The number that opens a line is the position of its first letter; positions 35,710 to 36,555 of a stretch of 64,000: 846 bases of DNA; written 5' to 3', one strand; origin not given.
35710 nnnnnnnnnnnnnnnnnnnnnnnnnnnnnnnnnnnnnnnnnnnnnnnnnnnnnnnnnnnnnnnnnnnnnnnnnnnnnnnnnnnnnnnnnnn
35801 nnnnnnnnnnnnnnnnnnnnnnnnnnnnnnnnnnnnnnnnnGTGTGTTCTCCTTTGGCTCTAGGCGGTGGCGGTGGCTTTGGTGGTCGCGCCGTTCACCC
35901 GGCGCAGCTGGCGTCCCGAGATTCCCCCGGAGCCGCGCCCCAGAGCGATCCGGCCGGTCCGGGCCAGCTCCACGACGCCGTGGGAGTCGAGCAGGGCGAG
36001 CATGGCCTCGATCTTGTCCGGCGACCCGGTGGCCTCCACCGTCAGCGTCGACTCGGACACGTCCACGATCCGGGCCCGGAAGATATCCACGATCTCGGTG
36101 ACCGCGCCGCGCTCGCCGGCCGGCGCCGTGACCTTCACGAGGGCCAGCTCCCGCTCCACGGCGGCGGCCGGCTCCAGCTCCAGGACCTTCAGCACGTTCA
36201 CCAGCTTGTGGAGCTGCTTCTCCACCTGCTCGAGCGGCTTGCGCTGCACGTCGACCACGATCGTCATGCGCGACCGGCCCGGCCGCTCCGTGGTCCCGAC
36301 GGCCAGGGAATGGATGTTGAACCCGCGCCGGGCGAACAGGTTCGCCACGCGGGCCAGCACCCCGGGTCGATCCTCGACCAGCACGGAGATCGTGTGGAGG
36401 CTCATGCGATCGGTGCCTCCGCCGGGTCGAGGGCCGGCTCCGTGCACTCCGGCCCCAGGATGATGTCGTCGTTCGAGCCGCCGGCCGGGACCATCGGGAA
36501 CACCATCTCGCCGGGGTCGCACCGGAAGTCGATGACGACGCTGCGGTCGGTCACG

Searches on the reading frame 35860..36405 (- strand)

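Call 59: search_protein_families(library=pfam, proteins=[window:35860-36405:-], max_evalue=0.001)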
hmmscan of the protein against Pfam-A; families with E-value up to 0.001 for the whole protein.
window:35860-36405:- (181 aa): 5 families
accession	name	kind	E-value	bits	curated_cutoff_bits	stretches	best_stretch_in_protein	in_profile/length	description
PF10369.15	ALS_ss_C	-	6e-29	100.3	23.2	1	85-158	1-74/74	Small subunit of acetolactate synthase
PF22629.2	ACT_AHAS_ss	-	1.9e-26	92.4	27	1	6-73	1-67/67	AHAS small subunit-like ACT domain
PF01842.31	ACT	-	5.3e-20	71.3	27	1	4-69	1-65/66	ACT domain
PF13710.12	ACT_5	-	1.1e-16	60.7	27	1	12-74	1-62/62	ACT domain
PF13291.12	ACT_4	-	2.8e-08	34.7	27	1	5-74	8-78/80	ACT domain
